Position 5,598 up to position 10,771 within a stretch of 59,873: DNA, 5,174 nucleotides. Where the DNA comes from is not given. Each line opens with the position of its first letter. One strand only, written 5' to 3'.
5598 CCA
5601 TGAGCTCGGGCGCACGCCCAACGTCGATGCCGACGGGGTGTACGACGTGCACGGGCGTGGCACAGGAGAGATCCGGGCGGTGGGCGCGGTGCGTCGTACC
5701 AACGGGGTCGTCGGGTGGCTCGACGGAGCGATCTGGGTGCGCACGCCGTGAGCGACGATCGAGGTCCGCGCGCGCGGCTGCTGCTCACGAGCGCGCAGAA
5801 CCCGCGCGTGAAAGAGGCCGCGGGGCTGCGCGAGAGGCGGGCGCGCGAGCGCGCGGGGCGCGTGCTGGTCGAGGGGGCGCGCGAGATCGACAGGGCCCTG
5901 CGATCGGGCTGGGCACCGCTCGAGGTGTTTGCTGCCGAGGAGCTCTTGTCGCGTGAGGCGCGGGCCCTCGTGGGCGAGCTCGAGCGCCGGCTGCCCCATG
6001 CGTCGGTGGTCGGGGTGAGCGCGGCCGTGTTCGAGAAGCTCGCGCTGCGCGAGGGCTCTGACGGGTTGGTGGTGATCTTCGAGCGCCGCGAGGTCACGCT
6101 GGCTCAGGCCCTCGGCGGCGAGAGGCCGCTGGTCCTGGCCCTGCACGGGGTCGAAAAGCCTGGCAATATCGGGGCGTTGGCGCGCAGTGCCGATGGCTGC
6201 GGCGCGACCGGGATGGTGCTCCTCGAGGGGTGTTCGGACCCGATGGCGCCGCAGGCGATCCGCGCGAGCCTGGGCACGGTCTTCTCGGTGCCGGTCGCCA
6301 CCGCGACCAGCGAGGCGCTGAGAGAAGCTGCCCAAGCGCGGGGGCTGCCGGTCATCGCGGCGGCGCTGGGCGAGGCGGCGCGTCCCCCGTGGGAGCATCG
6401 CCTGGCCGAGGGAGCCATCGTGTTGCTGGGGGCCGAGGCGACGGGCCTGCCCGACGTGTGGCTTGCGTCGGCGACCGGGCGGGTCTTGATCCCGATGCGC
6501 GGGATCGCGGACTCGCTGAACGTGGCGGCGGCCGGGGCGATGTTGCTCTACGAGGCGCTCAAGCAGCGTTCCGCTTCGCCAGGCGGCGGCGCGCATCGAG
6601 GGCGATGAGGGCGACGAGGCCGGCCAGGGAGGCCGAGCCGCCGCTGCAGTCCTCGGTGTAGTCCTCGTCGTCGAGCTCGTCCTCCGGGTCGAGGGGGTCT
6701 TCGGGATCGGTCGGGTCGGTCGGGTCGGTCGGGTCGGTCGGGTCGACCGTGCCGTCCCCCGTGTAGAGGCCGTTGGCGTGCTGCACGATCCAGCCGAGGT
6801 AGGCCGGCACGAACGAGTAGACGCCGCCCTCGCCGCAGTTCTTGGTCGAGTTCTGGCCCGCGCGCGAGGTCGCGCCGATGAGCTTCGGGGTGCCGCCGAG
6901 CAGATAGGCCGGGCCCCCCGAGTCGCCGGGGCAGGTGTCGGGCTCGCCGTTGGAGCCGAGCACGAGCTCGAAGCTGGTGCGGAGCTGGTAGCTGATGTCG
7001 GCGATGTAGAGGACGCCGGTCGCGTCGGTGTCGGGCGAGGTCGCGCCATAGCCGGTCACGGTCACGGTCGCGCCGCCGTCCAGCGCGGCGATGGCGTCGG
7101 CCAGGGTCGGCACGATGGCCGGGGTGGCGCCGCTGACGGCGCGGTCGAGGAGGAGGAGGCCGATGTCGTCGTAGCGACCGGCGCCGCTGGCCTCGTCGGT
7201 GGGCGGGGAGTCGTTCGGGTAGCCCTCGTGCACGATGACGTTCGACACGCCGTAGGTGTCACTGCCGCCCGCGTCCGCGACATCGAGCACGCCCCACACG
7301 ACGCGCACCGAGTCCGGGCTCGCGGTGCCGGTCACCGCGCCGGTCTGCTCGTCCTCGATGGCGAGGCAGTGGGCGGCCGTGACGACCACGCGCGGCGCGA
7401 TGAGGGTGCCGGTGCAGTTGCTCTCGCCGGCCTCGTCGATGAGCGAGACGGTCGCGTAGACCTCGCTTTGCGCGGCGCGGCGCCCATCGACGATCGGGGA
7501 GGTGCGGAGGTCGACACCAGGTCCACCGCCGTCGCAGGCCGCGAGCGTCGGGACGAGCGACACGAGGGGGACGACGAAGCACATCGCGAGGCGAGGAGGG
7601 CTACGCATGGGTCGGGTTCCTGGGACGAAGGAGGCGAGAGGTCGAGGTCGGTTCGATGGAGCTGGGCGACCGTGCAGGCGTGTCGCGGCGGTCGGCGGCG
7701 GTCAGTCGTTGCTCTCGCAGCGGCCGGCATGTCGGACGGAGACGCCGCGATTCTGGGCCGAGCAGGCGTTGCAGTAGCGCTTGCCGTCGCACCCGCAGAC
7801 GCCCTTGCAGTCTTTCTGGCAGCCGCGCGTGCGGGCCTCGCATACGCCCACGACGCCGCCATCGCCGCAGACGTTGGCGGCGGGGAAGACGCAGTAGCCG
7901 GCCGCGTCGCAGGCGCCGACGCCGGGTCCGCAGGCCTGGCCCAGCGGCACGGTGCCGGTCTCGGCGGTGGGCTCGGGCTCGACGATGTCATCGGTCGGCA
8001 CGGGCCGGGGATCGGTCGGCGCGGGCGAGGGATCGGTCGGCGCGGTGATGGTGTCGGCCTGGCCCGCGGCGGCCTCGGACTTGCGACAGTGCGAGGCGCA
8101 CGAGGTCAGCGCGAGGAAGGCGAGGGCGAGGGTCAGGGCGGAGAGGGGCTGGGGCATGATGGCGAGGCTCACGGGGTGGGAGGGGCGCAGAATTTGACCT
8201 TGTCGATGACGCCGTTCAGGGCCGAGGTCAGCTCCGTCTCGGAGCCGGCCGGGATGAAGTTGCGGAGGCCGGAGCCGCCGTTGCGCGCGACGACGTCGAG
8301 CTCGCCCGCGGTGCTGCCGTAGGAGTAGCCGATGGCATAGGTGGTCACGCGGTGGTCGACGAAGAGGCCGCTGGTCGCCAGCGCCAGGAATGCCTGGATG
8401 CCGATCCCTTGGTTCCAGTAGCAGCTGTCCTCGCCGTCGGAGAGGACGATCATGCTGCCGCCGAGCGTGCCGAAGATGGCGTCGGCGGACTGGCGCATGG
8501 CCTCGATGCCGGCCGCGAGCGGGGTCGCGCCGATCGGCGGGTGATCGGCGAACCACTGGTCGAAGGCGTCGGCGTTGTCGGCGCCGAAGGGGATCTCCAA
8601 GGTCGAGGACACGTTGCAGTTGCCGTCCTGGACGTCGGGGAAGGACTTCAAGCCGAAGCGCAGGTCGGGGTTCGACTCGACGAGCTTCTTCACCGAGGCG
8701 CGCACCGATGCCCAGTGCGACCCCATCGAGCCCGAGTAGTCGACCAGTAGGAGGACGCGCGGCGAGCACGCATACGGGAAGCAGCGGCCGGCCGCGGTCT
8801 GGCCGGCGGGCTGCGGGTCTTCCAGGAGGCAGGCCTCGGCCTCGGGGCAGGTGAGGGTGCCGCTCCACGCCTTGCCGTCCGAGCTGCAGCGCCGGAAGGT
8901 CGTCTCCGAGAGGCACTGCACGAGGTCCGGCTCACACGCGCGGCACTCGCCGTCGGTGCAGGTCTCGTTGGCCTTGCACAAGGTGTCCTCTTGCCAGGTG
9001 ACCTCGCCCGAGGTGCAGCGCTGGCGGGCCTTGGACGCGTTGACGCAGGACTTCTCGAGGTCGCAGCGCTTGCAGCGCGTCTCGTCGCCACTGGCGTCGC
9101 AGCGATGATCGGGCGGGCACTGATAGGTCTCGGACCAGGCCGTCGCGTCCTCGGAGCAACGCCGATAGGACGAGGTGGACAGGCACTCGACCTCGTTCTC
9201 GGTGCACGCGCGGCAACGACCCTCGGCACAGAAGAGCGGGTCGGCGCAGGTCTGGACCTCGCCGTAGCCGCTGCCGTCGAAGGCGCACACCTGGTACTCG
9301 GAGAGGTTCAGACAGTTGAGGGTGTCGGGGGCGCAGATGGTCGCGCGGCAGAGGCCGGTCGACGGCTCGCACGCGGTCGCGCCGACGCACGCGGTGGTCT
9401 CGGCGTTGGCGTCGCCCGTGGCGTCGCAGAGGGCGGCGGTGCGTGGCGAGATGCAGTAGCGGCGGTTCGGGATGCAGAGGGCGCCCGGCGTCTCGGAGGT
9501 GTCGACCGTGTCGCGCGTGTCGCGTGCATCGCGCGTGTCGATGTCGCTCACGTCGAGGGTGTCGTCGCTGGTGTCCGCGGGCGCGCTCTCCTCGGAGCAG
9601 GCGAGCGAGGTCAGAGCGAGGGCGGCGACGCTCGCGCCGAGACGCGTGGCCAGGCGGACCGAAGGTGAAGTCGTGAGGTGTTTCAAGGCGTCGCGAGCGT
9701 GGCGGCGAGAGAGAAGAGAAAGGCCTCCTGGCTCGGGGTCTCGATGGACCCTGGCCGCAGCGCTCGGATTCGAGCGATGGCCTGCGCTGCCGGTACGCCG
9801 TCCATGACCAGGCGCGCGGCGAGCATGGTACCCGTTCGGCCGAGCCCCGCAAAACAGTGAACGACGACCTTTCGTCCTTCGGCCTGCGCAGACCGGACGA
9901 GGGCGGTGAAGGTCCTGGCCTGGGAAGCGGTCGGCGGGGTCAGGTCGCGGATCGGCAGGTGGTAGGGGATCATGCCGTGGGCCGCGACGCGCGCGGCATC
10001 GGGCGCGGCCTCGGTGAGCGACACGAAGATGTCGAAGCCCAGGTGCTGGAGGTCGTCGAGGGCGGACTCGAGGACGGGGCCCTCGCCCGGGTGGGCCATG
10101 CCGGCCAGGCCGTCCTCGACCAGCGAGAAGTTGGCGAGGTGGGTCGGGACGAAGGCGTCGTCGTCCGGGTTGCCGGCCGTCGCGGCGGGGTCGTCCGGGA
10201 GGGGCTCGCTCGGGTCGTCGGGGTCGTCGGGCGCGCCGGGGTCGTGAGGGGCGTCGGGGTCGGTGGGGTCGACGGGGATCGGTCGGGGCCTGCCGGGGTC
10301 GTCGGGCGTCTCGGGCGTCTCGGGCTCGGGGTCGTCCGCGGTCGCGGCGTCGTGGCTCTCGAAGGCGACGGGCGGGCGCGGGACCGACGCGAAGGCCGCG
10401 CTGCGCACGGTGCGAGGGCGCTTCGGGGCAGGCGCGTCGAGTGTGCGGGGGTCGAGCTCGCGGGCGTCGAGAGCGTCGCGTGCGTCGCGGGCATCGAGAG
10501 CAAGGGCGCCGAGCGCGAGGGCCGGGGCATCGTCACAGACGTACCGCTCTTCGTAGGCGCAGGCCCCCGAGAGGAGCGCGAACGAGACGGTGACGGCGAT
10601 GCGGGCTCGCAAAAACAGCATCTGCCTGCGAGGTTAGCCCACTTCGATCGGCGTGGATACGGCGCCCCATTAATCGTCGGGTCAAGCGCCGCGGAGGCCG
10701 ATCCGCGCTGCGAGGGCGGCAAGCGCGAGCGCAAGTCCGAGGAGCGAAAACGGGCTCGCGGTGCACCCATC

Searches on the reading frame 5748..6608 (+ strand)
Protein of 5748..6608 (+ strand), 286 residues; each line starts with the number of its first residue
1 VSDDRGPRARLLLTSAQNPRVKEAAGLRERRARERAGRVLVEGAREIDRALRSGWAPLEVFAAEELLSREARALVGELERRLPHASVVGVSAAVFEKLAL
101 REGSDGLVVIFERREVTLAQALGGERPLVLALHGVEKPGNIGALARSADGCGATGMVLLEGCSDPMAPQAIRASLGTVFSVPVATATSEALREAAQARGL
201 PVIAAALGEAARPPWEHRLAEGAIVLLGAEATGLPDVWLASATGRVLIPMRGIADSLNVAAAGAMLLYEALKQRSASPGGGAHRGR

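Call 89: search_protein_families(library=pfam, proteins=[window:5748-6608:+], max_evalue=0.001)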
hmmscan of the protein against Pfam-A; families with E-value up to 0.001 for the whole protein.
window:5748-6608:+ (286 aa): 3 families
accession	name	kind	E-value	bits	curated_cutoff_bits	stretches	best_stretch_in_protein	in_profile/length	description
PF00588.24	SpoU_methylase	-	1.6e-29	103.2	29.7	1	128-268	2-142/142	SpoU rRNA Methylase family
PF22435.1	MRM3-like_sub_bind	-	5.5e-17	62.4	27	1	18-108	1-83/84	MRM3-like substrate binding domain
PF22655.1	SpoU_sub_bind_like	-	0.00023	22.1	27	1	26-92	10-72/90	SpoU L30e-like domain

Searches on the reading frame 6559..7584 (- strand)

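Call 89: search_protein_families(library=pfam, proteins=[window:6559-7584:-], max_evalue=0.001)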
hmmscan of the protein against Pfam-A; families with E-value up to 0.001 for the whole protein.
window:6559-7584:- (341 aa): 1 family
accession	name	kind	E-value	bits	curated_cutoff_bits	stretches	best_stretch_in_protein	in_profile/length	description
PF00089.32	Trypsin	-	3.2e-22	79.9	20.6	1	31-266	1-220/220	Trypsin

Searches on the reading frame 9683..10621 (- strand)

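Call 89: search_protein_families(library=pfam, proteins=[window:9683-10621:-], max_evalue=0.001)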
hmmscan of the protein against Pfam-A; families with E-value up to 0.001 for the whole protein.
window:9683-10621:- (312 aa): 8 families
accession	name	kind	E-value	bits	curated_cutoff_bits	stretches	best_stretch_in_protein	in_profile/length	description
PF22784.1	PTP-SAK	-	1.1e-17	64.9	27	1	180-301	16-152/153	Swiss Army Knife protein, DSP-PTPase phosphatase domain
PF22785.1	Tc-R-P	-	2.7e-17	63.7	27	1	173-275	1-105/106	Polymorphic toxin system, DSP-PTPase phosphatase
PF00102.32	Y_phosphatase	-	2.8e-09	37.4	20.9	1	228-305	147-231/234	Protein-tyrosine phosphatase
PF22741.1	PTP-NADK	-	7.1e-09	35.7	27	1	220-273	80-133/163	DSP-PTPase phosphatase fused to NAD+ Kinase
PF00782.25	DSPc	-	1.1e-08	35.3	33.5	1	188-296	11-121/133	Dual specificity phosphatase, catalytic domain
PF14566.11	PTPlike_phytase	-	0.0003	21.3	27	1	221-268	106-152/158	Inositol hexakisphosphate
PF13350.11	Y_phosphatase3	-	0.00059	20.3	22.2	1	233-280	113-159/240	Tyrosine phosphatase family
PF05706.17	CDKN3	-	0.00086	19.5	20.7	0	215-272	99-156/168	Cyclin-dependent kinase inhibitor 3 (CDKN3)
